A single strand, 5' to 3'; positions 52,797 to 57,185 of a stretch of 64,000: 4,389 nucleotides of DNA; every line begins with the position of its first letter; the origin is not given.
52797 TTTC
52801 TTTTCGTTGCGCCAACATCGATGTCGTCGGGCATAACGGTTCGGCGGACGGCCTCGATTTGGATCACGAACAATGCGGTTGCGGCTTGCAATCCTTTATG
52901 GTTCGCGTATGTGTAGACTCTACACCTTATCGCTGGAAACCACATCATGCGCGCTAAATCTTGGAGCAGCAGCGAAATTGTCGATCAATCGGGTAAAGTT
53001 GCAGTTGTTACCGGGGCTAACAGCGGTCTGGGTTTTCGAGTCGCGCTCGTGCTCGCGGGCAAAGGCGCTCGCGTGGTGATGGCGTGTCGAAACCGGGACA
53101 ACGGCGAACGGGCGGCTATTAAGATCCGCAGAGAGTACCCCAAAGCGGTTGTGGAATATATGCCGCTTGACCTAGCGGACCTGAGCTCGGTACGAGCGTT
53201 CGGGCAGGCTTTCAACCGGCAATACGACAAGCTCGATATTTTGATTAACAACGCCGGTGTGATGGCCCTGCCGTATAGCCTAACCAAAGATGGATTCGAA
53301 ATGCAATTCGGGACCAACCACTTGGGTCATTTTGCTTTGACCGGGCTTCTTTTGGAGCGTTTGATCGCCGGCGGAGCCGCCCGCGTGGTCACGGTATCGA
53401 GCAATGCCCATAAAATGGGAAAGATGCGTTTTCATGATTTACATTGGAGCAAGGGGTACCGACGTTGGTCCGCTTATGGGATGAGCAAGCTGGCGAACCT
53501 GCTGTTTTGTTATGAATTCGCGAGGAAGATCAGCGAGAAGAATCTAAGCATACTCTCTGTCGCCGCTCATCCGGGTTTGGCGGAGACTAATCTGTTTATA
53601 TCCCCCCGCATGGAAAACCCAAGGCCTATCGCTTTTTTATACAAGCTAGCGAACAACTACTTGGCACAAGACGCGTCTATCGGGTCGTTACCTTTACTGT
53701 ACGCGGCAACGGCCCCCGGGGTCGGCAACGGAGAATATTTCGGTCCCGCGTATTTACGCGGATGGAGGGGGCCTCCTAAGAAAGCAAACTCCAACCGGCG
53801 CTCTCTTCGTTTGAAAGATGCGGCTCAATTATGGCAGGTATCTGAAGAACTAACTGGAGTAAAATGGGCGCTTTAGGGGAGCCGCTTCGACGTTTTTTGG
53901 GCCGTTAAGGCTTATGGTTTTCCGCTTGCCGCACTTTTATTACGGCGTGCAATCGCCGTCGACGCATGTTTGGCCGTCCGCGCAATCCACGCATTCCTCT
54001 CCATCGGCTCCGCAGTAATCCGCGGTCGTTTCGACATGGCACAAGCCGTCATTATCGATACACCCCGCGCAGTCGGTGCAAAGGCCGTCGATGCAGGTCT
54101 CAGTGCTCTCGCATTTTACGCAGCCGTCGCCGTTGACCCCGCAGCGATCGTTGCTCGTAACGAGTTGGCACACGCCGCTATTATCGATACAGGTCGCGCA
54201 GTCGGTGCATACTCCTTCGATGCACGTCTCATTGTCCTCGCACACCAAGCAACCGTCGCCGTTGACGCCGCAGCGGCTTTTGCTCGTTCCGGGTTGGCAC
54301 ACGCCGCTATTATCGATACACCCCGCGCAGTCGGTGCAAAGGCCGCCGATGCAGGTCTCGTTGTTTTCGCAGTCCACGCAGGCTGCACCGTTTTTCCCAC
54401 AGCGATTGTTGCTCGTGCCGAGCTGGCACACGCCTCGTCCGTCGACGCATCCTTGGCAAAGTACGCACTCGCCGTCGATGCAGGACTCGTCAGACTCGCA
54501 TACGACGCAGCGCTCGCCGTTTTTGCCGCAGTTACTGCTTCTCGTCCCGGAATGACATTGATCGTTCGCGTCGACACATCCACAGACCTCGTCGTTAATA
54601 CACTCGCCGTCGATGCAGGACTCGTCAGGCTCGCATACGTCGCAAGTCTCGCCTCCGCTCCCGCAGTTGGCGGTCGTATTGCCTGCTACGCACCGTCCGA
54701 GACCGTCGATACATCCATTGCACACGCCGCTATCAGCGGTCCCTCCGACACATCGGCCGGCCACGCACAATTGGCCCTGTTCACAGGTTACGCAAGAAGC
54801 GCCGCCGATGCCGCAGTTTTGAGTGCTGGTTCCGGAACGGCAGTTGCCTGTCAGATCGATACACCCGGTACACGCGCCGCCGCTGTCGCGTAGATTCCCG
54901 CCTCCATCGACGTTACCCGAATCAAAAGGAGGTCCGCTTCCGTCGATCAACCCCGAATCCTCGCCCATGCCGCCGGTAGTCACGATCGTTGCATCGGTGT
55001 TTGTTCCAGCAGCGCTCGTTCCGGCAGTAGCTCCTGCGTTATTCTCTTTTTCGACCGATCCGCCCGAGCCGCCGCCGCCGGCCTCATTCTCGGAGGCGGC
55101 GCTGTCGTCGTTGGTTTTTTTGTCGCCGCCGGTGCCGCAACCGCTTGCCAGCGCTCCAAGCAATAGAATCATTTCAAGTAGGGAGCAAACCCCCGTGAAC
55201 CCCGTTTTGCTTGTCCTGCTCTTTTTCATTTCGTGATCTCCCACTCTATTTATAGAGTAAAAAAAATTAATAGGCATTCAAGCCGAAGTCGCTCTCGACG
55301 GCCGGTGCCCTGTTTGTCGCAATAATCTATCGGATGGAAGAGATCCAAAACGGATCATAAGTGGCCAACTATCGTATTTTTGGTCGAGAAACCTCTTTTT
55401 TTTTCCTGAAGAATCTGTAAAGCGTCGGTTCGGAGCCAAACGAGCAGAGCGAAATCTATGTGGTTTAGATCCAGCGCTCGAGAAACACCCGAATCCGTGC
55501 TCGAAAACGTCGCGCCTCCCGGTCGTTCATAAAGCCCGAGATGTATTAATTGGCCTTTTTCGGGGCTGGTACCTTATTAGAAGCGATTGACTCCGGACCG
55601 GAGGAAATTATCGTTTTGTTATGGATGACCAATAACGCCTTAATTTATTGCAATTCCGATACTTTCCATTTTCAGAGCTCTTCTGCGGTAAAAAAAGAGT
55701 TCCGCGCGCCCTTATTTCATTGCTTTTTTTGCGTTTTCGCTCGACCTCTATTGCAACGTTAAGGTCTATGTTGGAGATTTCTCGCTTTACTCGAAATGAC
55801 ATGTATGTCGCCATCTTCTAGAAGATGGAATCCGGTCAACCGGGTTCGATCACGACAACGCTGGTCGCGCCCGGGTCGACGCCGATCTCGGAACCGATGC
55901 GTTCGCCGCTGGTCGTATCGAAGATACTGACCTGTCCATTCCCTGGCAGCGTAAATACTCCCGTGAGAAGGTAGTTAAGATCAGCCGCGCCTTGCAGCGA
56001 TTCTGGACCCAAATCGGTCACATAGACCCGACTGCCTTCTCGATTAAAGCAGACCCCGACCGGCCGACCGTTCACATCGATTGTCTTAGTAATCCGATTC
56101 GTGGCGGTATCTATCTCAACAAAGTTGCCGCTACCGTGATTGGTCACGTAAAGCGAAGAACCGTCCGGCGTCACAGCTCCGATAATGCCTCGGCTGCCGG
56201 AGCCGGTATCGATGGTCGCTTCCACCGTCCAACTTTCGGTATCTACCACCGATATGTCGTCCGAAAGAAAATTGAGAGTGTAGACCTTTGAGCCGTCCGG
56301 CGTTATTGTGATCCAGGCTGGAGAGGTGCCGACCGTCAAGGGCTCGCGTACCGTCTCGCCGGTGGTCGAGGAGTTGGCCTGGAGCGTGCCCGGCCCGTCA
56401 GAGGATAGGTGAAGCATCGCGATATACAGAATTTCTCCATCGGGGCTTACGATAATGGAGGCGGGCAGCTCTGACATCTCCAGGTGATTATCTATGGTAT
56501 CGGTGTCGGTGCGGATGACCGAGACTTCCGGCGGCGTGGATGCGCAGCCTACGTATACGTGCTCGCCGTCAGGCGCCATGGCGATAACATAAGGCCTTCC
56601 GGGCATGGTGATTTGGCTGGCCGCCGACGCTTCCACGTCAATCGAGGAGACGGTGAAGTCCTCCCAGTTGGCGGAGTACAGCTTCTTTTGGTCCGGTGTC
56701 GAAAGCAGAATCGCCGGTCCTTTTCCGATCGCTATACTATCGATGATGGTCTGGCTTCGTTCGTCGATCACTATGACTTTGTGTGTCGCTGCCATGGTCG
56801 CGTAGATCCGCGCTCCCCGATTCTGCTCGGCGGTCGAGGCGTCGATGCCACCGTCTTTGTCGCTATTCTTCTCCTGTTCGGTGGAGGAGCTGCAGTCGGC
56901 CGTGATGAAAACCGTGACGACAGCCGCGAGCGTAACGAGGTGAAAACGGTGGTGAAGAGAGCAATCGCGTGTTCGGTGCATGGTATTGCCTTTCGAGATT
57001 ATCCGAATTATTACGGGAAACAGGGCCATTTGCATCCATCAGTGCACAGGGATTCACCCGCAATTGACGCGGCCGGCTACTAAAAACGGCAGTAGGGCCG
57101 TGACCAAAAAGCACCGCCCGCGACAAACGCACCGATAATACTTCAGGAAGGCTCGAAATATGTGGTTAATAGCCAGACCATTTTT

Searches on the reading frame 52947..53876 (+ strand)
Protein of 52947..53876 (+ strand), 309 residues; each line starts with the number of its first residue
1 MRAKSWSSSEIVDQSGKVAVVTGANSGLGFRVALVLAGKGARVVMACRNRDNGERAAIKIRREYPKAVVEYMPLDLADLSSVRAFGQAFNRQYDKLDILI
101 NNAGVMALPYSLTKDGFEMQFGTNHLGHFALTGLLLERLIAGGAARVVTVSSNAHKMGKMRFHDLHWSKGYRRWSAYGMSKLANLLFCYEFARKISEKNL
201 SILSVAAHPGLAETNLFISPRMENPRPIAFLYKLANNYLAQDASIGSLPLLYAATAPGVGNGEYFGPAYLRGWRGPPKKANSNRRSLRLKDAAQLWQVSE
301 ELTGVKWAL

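Call 68: search_protein_families(library=pfam, proteins=[window:52947-53876:+], max_evalue=0.01)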
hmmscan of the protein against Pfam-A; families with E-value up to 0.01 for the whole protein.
window:52947-53876:+ (309 aa): 4 families
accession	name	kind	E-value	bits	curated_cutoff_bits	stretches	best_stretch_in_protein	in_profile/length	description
PF00106.31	adh_short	-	1.1e-30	107.1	26.6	1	17-217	1-187/195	short chain dehydrogenase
PF13561.12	adh_short_C2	-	4.3e-17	62.9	27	1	23-159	1-137/236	Enoyl-(Acyl carrier protein) reductase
PF08659.16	KR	-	3.9e-07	30.6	22.6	1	20-107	4-93/180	KR domain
PF01370.27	Epimerase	-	0.00036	20.4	20.9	1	20-194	2-159/240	NAD dependent epimerase/dehydratase family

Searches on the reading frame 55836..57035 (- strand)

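Call 68: search_protein_families(library=pfam, proteins=[window:55836-57035:-], max_evalue=0.01)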
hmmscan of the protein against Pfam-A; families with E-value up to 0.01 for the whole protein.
window:55836-57035:- (399 aa): 5 families
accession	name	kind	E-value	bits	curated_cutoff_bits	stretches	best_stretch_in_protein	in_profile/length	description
PF21783.3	YNCE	-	5.7e-10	39.5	27.1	1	248-321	39-110/339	YNCE-like beta-propeller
PF25174.1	Beta-prop_THOC3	-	1.6e-07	31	305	1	113-249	55-184/272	THOC3 beta-propeller domain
PF10282.15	Lactonase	-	2e-07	31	21.7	0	227-319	234-331/344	Lactonase, 7-bladed beta-propeller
PF08450.18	SGL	-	7.2e-06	26.2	26.3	0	301-341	111-152/246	SMP-30/Gluconolactonase/LRE-like region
PF02239.22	Cytochrom_D1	-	0.00086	18.4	25.5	0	258-338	247-330/368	Cytochrome D1 heme domain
